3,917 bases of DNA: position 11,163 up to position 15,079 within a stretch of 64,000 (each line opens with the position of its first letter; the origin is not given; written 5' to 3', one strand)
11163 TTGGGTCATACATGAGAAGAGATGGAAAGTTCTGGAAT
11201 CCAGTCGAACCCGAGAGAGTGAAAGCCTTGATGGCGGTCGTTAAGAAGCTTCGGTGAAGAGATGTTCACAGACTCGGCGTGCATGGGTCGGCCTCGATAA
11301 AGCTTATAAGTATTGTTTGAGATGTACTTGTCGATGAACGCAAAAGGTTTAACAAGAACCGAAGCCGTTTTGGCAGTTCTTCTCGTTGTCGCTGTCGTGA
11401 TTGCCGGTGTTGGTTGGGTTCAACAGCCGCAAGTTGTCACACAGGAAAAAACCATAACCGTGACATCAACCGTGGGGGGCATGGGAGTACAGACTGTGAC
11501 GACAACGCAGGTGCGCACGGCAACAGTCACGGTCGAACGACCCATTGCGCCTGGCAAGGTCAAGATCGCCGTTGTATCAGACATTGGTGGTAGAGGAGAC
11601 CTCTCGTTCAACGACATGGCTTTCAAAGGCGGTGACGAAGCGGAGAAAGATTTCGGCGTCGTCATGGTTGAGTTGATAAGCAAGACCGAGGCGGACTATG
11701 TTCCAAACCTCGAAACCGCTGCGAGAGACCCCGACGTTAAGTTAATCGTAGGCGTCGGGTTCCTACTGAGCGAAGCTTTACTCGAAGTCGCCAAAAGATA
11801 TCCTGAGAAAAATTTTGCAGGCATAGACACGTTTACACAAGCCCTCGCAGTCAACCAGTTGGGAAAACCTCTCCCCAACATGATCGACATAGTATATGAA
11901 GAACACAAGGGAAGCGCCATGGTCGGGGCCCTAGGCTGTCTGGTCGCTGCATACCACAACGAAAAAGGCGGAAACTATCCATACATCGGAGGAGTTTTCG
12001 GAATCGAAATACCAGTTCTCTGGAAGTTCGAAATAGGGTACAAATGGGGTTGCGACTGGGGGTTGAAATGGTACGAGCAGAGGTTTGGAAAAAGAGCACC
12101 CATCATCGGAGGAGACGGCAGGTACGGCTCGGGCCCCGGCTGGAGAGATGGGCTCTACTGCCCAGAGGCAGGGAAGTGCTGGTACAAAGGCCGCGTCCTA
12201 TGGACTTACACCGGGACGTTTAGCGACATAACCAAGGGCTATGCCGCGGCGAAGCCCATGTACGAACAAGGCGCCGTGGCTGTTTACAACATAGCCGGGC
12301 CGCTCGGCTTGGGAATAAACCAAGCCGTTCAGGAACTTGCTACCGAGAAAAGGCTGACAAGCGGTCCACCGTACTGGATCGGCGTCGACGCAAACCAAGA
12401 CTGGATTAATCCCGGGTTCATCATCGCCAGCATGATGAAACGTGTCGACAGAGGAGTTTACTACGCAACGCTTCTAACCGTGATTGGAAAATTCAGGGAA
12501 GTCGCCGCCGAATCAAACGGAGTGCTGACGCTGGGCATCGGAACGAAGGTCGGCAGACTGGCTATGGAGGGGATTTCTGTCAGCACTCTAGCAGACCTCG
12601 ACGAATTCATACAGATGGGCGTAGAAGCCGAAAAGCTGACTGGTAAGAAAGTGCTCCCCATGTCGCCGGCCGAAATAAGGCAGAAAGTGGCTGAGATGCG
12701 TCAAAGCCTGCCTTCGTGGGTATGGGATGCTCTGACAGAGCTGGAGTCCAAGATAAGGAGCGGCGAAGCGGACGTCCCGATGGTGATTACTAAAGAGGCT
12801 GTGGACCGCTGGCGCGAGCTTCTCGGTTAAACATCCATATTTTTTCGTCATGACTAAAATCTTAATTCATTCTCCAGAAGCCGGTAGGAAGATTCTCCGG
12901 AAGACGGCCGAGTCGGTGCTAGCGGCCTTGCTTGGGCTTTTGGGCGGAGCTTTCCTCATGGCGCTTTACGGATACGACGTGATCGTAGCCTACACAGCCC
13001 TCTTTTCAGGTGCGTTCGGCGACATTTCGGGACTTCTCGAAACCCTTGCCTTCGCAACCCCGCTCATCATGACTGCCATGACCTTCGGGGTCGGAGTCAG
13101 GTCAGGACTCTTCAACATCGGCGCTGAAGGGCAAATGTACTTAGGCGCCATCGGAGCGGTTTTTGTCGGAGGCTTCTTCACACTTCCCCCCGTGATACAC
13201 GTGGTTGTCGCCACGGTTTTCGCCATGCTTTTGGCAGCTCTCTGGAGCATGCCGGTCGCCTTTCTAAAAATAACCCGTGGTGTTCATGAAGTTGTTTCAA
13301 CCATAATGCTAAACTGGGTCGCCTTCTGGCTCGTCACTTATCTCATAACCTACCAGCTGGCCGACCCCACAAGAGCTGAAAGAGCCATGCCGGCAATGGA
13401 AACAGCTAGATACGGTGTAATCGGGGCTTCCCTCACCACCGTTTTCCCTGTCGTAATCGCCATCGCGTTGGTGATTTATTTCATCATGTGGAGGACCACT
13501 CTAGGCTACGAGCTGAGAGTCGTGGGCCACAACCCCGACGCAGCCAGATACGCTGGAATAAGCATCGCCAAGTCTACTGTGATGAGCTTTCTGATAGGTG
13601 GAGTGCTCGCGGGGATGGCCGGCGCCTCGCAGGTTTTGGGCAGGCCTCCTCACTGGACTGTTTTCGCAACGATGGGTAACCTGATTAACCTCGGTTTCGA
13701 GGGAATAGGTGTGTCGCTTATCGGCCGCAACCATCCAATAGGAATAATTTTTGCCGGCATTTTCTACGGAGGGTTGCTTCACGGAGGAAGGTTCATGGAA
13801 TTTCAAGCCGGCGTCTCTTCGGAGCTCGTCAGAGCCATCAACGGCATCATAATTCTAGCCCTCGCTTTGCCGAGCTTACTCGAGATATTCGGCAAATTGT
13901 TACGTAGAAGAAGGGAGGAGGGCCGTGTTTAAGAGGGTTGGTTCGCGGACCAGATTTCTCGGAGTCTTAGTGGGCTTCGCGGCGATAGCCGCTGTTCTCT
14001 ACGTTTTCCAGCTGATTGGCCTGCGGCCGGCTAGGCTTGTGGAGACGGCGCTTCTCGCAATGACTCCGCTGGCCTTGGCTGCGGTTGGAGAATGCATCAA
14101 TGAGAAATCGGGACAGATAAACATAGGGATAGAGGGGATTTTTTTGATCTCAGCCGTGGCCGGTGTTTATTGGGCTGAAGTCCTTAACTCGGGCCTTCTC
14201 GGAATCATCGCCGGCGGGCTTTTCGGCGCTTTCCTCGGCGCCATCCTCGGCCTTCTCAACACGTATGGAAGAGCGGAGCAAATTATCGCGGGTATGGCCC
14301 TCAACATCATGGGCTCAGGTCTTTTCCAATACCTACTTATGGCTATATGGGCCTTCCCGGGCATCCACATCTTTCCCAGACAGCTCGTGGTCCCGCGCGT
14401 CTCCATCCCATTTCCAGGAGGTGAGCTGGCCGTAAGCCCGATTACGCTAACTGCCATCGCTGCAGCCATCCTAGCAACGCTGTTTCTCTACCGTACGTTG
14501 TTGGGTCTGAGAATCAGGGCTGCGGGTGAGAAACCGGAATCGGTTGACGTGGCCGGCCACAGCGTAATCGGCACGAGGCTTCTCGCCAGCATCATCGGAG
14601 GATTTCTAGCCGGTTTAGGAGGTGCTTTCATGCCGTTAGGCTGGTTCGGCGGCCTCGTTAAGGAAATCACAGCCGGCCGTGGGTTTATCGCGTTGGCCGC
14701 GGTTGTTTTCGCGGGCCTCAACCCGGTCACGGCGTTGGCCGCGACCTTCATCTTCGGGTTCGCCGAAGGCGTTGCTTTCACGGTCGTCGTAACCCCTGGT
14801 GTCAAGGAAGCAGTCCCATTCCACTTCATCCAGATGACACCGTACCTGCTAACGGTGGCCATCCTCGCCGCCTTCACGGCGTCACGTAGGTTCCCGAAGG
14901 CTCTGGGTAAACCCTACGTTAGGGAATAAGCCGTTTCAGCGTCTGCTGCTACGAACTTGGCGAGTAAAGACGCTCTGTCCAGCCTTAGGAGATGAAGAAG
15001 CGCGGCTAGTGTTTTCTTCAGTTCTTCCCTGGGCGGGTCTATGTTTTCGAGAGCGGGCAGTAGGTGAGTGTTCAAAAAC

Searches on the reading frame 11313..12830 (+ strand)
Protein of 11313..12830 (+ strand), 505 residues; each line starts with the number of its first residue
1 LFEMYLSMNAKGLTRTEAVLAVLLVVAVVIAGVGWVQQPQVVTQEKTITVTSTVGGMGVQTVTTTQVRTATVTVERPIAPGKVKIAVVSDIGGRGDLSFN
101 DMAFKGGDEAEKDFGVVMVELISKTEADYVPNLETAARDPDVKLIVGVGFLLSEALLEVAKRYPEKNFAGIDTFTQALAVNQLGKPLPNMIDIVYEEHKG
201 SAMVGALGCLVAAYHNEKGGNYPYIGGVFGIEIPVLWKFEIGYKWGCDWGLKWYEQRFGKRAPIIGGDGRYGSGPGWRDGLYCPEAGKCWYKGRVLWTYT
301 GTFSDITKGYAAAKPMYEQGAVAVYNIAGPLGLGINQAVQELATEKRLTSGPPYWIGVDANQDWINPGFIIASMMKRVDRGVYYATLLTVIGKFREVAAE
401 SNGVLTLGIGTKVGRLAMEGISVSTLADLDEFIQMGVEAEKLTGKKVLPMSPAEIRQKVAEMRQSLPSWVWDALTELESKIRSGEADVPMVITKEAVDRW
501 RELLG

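Call 4: search_protein_families(library=pfam, proteins=[window:11313-12830:+])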
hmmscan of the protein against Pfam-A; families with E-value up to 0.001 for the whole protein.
window:11313-12830:+ (505 aa): 1 family
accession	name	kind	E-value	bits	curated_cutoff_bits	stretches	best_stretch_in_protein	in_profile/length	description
PF02608.20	Bmp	-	3.4e-30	105.5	24.1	2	84-246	3-148/301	ABC transporter substrate-binding protein PnrA-like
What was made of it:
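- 11313..12830 (+): Bmp/PnrA-family substrate-binding protein (nucleoside-type binding protein). PF02608 E=3.4e-30 (call 4).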

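Call 7: search_protein_families(library=ncbifam, proteins=[window:11313-12830:+], max_evalue=0.00001)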
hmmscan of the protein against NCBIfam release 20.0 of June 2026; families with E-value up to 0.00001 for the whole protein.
window:11313-12830:+ (505 aa): 0 families

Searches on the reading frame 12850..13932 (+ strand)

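Call 4: search_protein_families(library=pfam, proteins=[window:12850-13932:+])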
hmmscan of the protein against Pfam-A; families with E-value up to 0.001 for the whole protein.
window:12850-13932:+ (360 aa): 1 family
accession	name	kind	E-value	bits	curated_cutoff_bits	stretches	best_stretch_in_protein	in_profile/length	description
PF02653.21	BPD_transp_2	-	3.1e-37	128.6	26.8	1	62-338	2-268/269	Branched-chain amino acid transport system / permease component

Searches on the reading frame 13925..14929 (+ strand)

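Call 4: search_protein_families(library=pfam, proteins=[window:13925-14929:+])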
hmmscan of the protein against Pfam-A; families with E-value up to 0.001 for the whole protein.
window:13925-14929:+ (334 aa): 1 family
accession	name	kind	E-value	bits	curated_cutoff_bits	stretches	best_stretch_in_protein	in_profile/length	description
PF02653.21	BPD_transp_2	-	1.8e-32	113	26.8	1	40-297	3-260/269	Branched-chain amino acid transport system / permease component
